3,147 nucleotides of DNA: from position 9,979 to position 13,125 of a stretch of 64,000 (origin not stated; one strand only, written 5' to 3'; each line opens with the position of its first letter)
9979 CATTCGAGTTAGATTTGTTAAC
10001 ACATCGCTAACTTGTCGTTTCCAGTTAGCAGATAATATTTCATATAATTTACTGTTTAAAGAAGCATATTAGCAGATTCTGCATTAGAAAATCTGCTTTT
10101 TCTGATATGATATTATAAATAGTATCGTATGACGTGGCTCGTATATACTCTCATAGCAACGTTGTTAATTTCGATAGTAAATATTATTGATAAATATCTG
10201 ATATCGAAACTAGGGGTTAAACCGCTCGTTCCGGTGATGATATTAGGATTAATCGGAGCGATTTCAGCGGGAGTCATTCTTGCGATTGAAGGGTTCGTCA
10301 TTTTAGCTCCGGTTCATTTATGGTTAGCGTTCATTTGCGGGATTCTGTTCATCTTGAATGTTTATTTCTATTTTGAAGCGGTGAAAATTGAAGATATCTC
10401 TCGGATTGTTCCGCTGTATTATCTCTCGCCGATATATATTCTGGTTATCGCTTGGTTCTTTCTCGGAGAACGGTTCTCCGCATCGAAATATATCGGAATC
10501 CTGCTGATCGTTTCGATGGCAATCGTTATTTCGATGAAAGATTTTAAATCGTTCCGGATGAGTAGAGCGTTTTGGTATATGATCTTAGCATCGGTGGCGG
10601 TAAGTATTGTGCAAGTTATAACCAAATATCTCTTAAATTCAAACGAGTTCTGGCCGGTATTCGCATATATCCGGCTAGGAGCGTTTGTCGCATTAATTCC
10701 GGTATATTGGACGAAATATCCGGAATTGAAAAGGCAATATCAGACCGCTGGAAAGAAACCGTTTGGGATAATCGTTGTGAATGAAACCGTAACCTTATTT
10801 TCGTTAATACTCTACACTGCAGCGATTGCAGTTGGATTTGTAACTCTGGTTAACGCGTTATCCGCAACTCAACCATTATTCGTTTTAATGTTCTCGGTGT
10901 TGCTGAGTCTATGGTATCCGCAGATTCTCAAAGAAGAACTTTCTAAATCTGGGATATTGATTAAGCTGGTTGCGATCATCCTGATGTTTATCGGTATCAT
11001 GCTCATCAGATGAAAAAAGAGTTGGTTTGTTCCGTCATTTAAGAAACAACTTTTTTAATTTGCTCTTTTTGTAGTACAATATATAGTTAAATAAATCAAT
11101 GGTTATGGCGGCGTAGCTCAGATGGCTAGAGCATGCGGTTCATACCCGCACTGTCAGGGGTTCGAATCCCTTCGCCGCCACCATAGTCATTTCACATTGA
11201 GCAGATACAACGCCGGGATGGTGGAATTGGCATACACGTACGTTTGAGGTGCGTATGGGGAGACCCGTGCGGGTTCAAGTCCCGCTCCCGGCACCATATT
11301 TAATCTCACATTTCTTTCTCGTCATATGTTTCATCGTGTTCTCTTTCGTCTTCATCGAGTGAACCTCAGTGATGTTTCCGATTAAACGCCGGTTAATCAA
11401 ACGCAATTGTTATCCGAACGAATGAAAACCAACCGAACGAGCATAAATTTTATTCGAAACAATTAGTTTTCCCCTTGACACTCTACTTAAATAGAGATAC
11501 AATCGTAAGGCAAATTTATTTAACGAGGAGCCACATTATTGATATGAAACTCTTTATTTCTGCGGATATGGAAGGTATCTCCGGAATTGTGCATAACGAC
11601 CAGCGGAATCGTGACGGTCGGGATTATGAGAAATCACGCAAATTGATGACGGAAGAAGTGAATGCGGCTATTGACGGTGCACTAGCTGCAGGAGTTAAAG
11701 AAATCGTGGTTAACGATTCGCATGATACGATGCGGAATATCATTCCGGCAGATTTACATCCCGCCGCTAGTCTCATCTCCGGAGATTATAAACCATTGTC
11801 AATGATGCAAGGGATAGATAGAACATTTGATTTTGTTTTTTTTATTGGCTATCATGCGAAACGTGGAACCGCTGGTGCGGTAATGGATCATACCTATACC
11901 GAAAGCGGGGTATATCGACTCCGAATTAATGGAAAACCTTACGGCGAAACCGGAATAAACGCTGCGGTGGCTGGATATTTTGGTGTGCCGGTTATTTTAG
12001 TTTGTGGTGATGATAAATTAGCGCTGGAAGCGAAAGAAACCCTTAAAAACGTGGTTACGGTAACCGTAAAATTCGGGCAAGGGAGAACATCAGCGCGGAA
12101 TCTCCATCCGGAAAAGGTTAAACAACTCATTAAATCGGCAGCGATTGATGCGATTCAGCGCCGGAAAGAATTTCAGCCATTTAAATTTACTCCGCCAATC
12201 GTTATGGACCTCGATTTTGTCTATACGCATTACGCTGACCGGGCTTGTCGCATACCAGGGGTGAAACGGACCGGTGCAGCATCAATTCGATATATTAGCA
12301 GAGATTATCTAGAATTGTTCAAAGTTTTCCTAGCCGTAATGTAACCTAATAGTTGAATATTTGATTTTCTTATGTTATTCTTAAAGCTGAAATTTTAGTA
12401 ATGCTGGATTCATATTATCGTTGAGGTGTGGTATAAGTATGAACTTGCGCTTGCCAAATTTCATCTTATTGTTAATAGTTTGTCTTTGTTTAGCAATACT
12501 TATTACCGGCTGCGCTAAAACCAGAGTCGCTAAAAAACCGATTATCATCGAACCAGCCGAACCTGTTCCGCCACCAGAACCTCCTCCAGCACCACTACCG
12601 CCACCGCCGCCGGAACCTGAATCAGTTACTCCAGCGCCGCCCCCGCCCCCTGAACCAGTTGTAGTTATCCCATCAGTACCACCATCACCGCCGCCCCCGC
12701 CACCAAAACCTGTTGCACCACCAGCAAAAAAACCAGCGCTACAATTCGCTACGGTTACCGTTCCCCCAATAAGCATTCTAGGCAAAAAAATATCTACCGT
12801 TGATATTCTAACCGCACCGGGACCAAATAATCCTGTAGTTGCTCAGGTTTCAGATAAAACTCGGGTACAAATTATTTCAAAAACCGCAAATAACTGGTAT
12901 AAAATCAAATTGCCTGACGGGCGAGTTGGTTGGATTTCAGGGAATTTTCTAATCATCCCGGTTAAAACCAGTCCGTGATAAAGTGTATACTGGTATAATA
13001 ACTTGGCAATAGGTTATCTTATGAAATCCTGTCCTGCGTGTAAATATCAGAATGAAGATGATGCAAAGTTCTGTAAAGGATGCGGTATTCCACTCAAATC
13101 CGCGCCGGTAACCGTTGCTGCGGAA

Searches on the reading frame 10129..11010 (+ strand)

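Call 20: search_protein_families(library=pfam, proteins=[window:10129-11010:+], max_evalue=0.001)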
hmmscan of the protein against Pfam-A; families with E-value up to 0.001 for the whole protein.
window:10129-11010:+ (294 aa): 1 family
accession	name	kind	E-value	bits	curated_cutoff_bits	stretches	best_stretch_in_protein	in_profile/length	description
PF00892.27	EamA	-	1.4e-15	58.3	28.2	1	2-135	2-134/135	EamA-like transporter family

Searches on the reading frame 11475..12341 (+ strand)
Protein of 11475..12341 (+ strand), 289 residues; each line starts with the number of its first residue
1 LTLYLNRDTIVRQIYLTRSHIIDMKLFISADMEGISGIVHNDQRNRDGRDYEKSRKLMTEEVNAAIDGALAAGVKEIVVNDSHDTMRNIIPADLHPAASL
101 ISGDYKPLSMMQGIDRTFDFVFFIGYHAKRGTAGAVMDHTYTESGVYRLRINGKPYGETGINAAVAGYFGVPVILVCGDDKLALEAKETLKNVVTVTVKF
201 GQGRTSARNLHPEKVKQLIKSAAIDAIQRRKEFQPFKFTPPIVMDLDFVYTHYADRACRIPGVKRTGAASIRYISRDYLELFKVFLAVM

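Call 20: search_protein_families(library=pfam, proteins=[window:11475-12341:+], max_evalue=0.001)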
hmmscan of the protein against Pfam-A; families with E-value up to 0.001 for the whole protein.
window:11475-12341:+ (289 aa): 1 family
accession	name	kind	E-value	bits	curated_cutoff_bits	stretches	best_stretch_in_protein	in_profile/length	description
PF04951.18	Peptidase_M55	-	1.2e-103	346.6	25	1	24-286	1-263/264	D-aminopeptidase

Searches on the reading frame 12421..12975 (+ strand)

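Call 20: search_protein_families(library=pfam, proteins=[window:12421-12975:+], max_evalue=0.001)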
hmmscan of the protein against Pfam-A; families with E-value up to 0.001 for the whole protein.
window:12421-12975:+ (185 aa): 3 families
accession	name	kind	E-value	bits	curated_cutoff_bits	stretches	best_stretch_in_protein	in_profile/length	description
PF08239.17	SH3_3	-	3.7e-11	43.5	27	1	126-177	2-53/54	Bacterial SH3 domain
PF18348.7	SH3_16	-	6.6e-06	26.2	25.8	1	130-173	2-45/49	Bacterial dipeptidyl-peptidase Sh3 domain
PF06347.19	SH3_4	-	5.1e-05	23.4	24.1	1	127-173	5-50/56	Bacterial SH3 domain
